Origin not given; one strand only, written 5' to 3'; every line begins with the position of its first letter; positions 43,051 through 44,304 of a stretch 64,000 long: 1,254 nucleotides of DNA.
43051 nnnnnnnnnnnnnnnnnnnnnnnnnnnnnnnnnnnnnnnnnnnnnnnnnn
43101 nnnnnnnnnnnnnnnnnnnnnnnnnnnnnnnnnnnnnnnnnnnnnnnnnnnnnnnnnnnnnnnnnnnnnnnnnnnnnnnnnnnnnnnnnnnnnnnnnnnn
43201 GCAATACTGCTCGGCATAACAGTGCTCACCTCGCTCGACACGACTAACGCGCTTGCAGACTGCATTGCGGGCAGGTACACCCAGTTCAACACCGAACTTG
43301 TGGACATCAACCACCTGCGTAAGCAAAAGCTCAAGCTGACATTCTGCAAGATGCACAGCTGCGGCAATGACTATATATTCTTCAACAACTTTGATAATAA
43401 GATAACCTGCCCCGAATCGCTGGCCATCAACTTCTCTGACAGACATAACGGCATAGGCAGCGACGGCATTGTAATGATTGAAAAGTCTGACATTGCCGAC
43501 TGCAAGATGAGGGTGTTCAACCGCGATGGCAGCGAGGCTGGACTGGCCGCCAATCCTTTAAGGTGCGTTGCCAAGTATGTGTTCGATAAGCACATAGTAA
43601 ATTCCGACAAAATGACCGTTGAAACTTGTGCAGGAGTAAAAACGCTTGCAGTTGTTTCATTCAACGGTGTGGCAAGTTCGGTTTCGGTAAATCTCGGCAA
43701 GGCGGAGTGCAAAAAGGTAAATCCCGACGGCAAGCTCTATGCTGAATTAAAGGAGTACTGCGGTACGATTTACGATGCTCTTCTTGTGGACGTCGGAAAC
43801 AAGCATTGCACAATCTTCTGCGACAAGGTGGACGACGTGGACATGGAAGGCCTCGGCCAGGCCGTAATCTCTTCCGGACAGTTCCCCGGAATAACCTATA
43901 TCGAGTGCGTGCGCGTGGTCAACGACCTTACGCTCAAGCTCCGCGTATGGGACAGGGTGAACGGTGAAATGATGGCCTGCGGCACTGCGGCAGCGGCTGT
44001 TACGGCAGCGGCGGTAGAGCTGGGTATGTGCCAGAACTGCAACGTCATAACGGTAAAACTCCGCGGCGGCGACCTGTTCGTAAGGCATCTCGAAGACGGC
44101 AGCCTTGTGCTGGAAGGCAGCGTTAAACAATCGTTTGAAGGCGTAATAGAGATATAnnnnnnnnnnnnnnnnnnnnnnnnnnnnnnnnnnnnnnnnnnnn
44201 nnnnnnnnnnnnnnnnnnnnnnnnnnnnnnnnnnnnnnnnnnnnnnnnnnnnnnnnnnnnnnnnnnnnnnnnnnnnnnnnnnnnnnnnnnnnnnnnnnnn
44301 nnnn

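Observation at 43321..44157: CarB fused in frame to a DapF-like domain that has lost the first catalytic cysteine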

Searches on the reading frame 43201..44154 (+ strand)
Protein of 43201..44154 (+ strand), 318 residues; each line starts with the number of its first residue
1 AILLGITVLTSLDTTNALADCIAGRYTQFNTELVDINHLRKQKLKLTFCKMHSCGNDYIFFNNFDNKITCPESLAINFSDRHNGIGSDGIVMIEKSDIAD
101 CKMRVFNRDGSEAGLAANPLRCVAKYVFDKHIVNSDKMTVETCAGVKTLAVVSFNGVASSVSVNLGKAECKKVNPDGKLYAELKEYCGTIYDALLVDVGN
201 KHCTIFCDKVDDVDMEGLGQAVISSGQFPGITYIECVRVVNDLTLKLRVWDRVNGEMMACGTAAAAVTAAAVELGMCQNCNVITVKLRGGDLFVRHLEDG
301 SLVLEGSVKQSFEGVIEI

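Call 4: search_protein_families(library=ncbifam, proteins=[window:43321-44154:+], max_evalue=0.01)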
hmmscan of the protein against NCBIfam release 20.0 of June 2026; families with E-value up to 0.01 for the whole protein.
window:43321-44154:+ (278 aa): 2 families
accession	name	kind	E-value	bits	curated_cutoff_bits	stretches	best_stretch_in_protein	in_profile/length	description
TIGR00652.1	DapF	equivalog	3.6e-59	200.4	114.65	1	7-276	2-268/270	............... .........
NF038284.1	bifunc_DapF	exception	3e-21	75.9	350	1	29-268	27-254/254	bifunctional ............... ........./glutamate racemase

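Call 5: search_solved_structures(query=window:43321-44154:+, show_alignments=3, max_evalue=0.001)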
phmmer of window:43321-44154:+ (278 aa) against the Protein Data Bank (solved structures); distinct sequences matched with E-value up to 0.001: 17.
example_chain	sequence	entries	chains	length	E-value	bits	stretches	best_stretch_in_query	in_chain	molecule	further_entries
2otn_A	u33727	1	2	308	2.6e-47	164.7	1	6-277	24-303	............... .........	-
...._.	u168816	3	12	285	3.1e-34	121.8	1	6-274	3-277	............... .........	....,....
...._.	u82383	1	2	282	1.1e-33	120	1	5-275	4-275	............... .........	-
3ejx_A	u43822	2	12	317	3e-30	108.7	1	6-274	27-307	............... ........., chloroplastic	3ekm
1bwz_A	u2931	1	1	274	9.1e-30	107.1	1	7-276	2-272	PROTEIN (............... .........)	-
2q9h_A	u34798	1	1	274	1.5e-29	106.4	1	7-276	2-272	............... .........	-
1gqz_A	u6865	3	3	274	2.2e-29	105.9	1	7-276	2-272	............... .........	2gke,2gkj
6d13_A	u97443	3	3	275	3.9e-29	105.1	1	6-275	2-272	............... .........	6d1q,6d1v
5ygu_A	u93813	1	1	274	5.3e-29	104.6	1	7-275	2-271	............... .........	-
4ijz_A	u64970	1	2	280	5.7e-29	104.5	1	7-275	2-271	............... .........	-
4ik0_A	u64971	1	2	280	1.1e-28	103.6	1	7-255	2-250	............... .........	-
6vck_A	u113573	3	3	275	5.1e-28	101.4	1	6-255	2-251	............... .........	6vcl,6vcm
2q9j_A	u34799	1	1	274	5.3e-28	101.3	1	7-276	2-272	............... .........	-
8qzy_A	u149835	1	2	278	6.2e-28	101.1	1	5-276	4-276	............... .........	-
5h2g_A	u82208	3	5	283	1.1e-21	80.6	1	4-264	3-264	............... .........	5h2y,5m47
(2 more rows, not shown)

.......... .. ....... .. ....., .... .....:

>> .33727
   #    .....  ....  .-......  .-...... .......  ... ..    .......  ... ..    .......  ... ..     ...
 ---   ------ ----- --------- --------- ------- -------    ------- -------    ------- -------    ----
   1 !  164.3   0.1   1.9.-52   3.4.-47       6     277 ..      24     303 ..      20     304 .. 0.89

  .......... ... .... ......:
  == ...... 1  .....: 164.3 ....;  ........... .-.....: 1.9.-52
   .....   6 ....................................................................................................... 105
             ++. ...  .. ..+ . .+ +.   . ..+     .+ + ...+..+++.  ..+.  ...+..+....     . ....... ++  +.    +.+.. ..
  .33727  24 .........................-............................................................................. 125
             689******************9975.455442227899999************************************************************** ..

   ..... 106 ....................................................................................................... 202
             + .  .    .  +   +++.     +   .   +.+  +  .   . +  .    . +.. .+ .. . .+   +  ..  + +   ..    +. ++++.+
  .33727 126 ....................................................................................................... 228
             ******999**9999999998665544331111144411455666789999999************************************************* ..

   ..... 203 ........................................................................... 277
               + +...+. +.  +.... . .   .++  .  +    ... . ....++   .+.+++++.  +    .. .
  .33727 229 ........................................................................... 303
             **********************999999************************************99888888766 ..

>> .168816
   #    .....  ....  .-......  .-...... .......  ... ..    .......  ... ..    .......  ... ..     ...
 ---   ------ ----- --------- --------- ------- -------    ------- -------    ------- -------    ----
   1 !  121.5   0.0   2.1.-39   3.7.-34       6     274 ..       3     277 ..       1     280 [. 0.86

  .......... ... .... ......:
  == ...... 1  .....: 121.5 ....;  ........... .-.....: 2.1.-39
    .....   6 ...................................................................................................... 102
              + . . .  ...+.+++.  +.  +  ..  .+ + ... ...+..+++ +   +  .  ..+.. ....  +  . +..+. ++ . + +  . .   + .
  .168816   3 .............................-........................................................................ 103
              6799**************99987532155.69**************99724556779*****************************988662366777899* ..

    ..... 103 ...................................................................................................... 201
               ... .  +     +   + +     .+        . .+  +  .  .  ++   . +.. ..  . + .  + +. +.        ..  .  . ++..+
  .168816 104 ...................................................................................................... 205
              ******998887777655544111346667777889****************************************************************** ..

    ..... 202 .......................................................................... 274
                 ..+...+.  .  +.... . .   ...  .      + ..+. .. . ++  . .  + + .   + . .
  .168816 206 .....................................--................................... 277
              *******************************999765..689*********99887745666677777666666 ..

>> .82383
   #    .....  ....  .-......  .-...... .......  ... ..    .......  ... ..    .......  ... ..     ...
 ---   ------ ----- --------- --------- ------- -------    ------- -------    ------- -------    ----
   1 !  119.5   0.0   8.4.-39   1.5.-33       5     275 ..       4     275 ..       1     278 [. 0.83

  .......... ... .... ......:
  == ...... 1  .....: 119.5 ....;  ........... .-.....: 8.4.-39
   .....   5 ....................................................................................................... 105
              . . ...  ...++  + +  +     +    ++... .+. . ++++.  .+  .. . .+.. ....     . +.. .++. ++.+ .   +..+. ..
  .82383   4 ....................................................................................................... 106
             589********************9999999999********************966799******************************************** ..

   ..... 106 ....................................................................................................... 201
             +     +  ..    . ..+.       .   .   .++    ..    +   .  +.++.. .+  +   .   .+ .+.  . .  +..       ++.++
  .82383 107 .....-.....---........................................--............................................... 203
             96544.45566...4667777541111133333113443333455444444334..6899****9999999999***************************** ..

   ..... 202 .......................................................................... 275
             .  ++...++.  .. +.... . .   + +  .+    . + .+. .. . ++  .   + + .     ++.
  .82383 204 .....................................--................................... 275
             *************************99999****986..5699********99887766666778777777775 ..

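Call 6: find_homologous_proteins(query=window:43201-44154:+)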
Query window:43201-44154:+ (318 aa): 548 proteins with E <= 0.001 among 4249 candidates; the best 120 are listed.
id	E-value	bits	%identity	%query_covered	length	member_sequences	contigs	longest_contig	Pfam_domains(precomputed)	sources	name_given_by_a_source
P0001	2.5e-159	547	78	100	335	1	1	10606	PF01678.25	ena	-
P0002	9.9e-159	545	79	98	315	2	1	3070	PF01678.25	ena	-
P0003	1.2e-158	545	77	100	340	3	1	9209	PF01678.25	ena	-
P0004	4.3e-152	524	75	100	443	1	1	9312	PF02142.28,PF01678.25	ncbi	-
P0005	9.7e-140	483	70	100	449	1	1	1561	PF02142.28,PF01678.25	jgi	jgi:carbamoyl-phosphate synthase large subunit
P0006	2.9e-137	475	68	100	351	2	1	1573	PF01678.25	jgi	jgi:carbamoyl-phosphate synthase large subunit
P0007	1.3e-132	460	80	81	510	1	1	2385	PF02142.28,PF15632.12,PF02786.23,PF01678.25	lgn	-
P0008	3.7e-131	455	66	97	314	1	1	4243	PF01678.25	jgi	jgi:carbamoyl-phosphate synthase large subunit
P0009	1.1e-130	453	64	100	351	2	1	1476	PF01678.25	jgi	jgi:carbamoyl-phosphate synthase large subunit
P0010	7.3e-128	444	64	100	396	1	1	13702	PF02142.28,PF01678.25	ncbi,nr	ncbi:MAG: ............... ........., partial [Clostridia bacterium]|nr:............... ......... [Cl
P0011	1.9e-126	439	65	99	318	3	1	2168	PF01678.25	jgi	jgi:carbamoyl-phosphate synthase large subunit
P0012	2.2e-125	436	65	100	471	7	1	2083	PF02142.28,PF01678.25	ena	-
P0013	1.3e-124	433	64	100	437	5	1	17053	PF02142.28,PF01678.25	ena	-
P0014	1.6e-123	430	63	100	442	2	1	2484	PF02142.28,PF01678.25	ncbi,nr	ncbi:MAG: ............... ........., partial [Clostridia bacterium]|nr:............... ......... [Cl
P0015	4.5e-122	425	64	100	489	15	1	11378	PF02142.28,PF01678.25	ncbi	-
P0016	1.3e-121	424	64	100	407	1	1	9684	PF02142.28,PF01678.25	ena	-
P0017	2.6e-121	423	63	100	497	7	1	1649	PF02142.28,PF01678.25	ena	-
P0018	1.4e-120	420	62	100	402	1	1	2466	PF02142.28,PF01678.25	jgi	jgi:carbamoyl-phosphate synthase large subunit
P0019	1.2e-118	414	62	100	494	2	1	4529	PF02142.28,PF01678.25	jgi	-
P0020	2.8e-117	409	61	100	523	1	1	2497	PF02142.28,PF02786.23,PF01678.25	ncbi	ncbi:MAG: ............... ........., partial [Candidatus Coproplasma sp.]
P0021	4.8e-115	402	62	95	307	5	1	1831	PF01678.25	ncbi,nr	ncbi:MAG: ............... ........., partial [Clostridia bacterium]|nr:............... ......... [Cl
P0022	1.7e-114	400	60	100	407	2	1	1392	PF02142.28,PF01678.25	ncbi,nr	ncbi:MAG: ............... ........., partial [Clostridia bacterium]|nr:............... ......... [Cl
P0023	3.0e-113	396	77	74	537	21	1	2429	PF02142.28,PF15632.12,PF02786.23,PF01678.25,PF02655.20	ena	-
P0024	1.1e-112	394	60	100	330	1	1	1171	PF01678.25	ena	-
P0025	2.8e-112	393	67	84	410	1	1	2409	PF02142.28,PF01678.25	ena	-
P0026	4.7e-111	389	58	100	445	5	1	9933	PF02142.28,PF01678.25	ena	-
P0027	6.8e-111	388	59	100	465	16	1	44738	PF02142.28,PF01678.25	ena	-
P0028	6.2e-110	385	59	100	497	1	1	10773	PF02142.28,PF01678.25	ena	-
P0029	2.3e-109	383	58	100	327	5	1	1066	PF01678.25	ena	-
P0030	6.8e-109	382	57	100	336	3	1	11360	PF01678.25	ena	-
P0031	7.2e-109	382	58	100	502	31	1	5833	PF02142.28,PF01678.25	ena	-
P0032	7.3e-109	382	57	99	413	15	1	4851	PF02142.28,PF01678.25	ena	-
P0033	3.5e-108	379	57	100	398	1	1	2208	PF02142.28,PF01678.25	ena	-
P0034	3.4e-107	376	57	100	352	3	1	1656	PF01678.25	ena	-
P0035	5.0e-107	376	56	100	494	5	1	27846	PF02142.28,PF01678.25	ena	-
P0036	2.0e-106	374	56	100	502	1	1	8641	PF02142.28,PF01678.25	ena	-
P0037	2.9e-106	373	56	100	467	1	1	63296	PF02142.28,PF01678.25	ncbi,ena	-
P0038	3.8e-106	373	57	100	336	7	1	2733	PF01678.25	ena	-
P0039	3.6e-105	370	57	100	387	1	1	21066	PF02142.28,PF01678.25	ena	-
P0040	5.2e-105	369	58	100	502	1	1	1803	PF02142.28,PF01678.25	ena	-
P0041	6.6e-105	369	56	100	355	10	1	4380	PF01678.25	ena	-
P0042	2.0e-104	367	54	100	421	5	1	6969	PF02142.28,PF01678.25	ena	-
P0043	2.4e-104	367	55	100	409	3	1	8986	PF02142.28,PF01678.25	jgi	jgi:carbamoyl-phosphate synthase large subunit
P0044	8.1e-104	365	55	100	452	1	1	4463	PF02142.28,PF01678.25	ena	-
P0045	1.3e-103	364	55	97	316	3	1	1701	PF01678.25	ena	-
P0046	4.8e-102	359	55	100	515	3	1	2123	PF02142.28,PF01678.25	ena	-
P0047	1.4e-100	355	60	84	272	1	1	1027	PF01678.25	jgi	jgi:carbamoyl-phosphate synthase large subunit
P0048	2.2e-100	354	54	100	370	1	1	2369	PF01678.25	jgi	jgi:carbamoyl-phosphate synthase large subunit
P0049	3.2e-100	353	54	99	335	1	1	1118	PF01678.25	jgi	jgi:carbamoyl-phosphate synthase large subunit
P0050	8.4e-100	352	54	100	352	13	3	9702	PF01678.25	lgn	-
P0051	5.2e-99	349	53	100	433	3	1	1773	PF02142.28,PF01678.25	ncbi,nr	ncbi:MAG: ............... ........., partial [Clostridia bacterium]|nr:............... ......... [Cl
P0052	1.1e-98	348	53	100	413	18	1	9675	PF01678.25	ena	-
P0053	3.7e-98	347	54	100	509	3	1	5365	PF02142.28,PF01678.25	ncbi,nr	ncbi:MAG: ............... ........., partial [Clostridia bacterium]|nr:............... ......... [Cl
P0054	7.7e-98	345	53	100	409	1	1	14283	PF02142.28,PF01678.25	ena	-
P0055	9.9e-98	345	52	100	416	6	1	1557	PF02142.28,PF01678.25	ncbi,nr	ncbi:MAG: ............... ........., partial [Clostridia bacterium]|nr:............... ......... [Cl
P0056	1.3e-97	345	55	100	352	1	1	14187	PF01678.25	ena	-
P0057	3.2e-97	343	54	100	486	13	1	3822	PF02142.28,PF01678.25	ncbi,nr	ncbi:MAG: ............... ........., partial [Clostridia bacterium]|nr:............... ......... [Cl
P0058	6.1e-97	343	54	100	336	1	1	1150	PF01678.25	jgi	jgi:carbamoyl-phosphate synthase large subunit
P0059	1.7e-96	341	52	99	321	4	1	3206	PF01678.25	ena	-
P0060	2.4e-96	341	54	100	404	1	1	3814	PF02142.28,PF01678.25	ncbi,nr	ncbi:MAG: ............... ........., partial [Clostridia bacterium]|nr:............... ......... [Cl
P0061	3.5e-96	340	54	100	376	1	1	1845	PF01678.25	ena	-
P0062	5.6e-96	339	52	100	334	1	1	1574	PF01678.25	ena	-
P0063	6.6e-96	339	60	84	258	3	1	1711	PF01678.25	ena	-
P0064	1.1e-95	338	52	100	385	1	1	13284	PF01678.25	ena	-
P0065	7.7e-95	336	54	97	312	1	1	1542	PF01678.25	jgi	jgi:carbamoyl-phosphate synthase large subunit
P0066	1.1e-94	335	51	100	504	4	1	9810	PF02142.28,PF01678.25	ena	-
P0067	1.4e-94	335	53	100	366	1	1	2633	PF01678.25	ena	-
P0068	4.2e-94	333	53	100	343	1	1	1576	PF01678.25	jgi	jgi:carbamoyl-phosphate synthase large subunit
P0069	5.8e-94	333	59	84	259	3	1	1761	PF01678.25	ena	-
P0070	7.2e-94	332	51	100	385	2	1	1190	PF02142.28,PF01678.25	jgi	jgi:carbamoyl-phosphate synthase large subunit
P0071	9.9e-94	332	51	100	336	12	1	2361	PF01678.25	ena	-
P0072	3.5e-93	330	52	100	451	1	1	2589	PF02142.28,PF01678.25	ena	-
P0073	5.3e-93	330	54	99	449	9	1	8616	PF02142.28,PF01678.25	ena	-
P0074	9.7e-93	329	55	90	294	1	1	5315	PF01678.25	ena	-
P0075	1.1e-92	329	52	100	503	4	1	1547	PF02142.28,PF01678.25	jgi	-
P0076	1.5e-92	328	52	100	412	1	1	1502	PF02142.28,PF01678.25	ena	-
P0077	8.6e-92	326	51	99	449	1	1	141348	PF02142.28,PF01678.25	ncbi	-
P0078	9.1e-92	326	52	99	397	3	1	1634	PF02142.28,PF01678.25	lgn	-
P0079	2.7e-91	324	51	100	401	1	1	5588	PF02142.28,PF01678.25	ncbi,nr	ncbi:MAG: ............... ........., partial [Clostridia bacterium]|nr:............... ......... [Cl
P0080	7.9e-91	322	51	100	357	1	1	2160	PF01678.25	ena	-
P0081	1.4e-90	322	53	99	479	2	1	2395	PF02142.28,PF01678.25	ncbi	ncbi:MAG: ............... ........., partial [Eubacterium sp.]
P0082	1.5e-90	322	60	80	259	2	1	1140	PF01678.25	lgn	-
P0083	3.0e-90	321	51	99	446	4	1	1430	PF02142.28,PF01678.25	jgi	jgi:carbamoyl-phosphate synthase large subunit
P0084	6.1e-90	320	52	99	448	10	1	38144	PF02142.28,PF01678.25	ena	-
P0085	6.8e-90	319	51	100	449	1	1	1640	PF02142.28,PF01678.25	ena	-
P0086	9.8e-90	319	51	100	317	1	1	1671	PF01678.25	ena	-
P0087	1.5e-89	318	49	100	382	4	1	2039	PF01678.25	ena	-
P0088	1.6e-89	318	51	100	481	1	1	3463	PF02142.28,PF01678.25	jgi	jgi:carbamoyl-phosphate synthase large subunit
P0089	1.9e-89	318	50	100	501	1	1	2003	PF02142.28,PF01678.25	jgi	jgi:carbamoyl-phosphate synthase large subunit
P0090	4.4e-89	317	54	86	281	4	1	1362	PF01678.25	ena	-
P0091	6.5e-89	316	52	99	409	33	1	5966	PF02142.28,PF01678.25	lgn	-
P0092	7.2e-89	316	52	100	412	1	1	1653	PF02142.28,PF01678.25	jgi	-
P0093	7.5e-89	316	50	100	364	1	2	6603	PF01678.25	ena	-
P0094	9.3e-89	316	49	99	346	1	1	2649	PF01678.25,PF05544.17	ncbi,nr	ncbi:MAG: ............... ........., partial [Clostridia bacterium]|nr:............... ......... [Cl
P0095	1.9e-88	315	49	100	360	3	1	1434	PF01678.25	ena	-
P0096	2.0e-88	315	51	100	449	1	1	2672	PF02142.28,PF01678.25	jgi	-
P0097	2.2e-88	314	49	100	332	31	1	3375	PF01678.25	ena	-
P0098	5.6e-88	313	50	100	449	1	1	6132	PF02142.28,PF01678.25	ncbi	-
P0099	6.5e-88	313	50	100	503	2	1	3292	PF02142.28,PF01678.25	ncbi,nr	ncbi:MAG: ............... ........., partial [Clostridia bacterium]|nr:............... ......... [Cl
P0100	6.6e-88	313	51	99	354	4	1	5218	PF01678.25,PF05544.17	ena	-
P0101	6.7e-88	313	56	84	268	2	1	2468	PF01678.25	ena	-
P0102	7.1e-88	313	50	99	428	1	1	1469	PF02142.28,PF01678.25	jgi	jgi:carbamoyl-phosphate synthase large subunit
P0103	7.5e-88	313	50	100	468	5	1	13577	PF02142.28,PF01678.25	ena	-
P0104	1.5e-87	312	48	100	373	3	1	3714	PF01678.25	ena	-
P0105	2.3e-87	311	49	99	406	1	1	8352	PF02142.28,PF01678.25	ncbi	-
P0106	2.9e-87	311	50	100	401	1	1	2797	PF02142.28,PF01678.25,PF05544.17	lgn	-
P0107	4.5e-87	310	49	100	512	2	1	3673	PF02142.28,PF01678.25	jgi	-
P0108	5.3e-87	310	51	99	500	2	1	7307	PF02142.28,PF01678.25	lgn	-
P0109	5.8e-87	310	50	100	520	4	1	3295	PF02142.28,PF01678.25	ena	-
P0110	7.0e-87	310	58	80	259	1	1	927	PF01678.25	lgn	-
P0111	9.7e-87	309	48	100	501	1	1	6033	PF02142.28,PF01678.25,PF05544.17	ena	-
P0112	1.2e-86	309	50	100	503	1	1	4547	PF02142.28,PF01678.25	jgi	-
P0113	1.5e-86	308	51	99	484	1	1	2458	PF02142.28,PF01678.25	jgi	jgi:carbamoyl-phosphate synthase large subunit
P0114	2.0e-86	308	49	100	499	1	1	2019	PF02142.28,PF01678.25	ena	-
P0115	2.2e-86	308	48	100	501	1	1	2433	PF02142.28,PF01678.25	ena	-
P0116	2.3e-86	308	48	100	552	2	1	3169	PF02142.28,PF02786.23,PF01678.25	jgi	-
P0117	2.5e-86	308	55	84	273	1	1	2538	PF01678.25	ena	-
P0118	4.2e-86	307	48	96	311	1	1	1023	PF01678.25,PF05544.17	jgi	jgi:carbamoyl-phosphate synthase large subunit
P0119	5.4e-86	307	49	100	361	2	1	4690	PF01678.25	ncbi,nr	ncbi:MAG: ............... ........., partial [Clostridia bacterium]|nr:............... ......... [Cl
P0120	8.6e-86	306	50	99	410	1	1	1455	PF01678.25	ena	-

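Call 13: find_encoding_contigs(protein=P0077, flank=10000, max_places=3)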
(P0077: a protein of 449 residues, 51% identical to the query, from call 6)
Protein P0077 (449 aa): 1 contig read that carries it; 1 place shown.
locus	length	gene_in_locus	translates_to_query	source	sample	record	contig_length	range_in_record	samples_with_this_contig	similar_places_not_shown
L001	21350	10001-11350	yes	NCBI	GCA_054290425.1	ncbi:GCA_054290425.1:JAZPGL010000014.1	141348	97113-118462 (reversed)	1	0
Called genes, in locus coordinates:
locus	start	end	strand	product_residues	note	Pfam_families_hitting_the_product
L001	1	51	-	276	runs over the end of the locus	PF01261:AP_endonuc_2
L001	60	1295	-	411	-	PF00365:PFK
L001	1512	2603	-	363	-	PF02311:AraC_binding, PF07883:Cupin_2, PF00165:HTH_AraC (weak), PF12833:HTH_18, PF00165:HTH_AraC (weak)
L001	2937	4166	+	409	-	PF00764:Arginosuc_synth, PF20979:Arginosuc_syn_C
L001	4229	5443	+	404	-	PF01960:ArgJ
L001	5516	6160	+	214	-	PF00300:His_Phos_1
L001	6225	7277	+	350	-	PF00988:CPSase_sm_chain, PF00117:GATase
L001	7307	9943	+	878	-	PF25596:CPSase_L_D1, PF02786:CPSase_L_D2, PF02787:CPSase_L_D3, PF25596:CPSase_L_D1, PF02655:ATP-grasp_3, PF02222:ATP-grasp (weak), PF02786:CPSase_L_D2, PF07478:Dala_Dala_lig_C (weak), +3 more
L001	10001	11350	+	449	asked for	PF02142:MGS, PF01678:DAP_epimerase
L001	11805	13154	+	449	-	PF08245:Mur_ligase_M, PF02875:Mur_ligase_C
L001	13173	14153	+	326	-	PF13280:WYL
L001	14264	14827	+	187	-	PF01520:Amidase_3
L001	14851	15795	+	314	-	PF20511:PMI_typeI_cat, PF21621:MPI_cupin_dom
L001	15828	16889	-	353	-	PF03054:tRNA_Me_trans, PF20259:tRNA_Me_trans_M, PF20258:tRNA_Me_trans_C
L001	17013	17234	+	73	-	PF07866:DUF1653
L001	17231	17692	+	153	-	PF02664:LuxS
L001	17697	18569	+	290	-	PF02219:MTHFR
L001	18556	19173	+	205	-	-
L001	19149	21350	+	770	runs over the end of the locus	PF02574:S-methyl_trans, PF00809:Pterin_bind, PF02607:B12-binding_2, PF02310:B12-binding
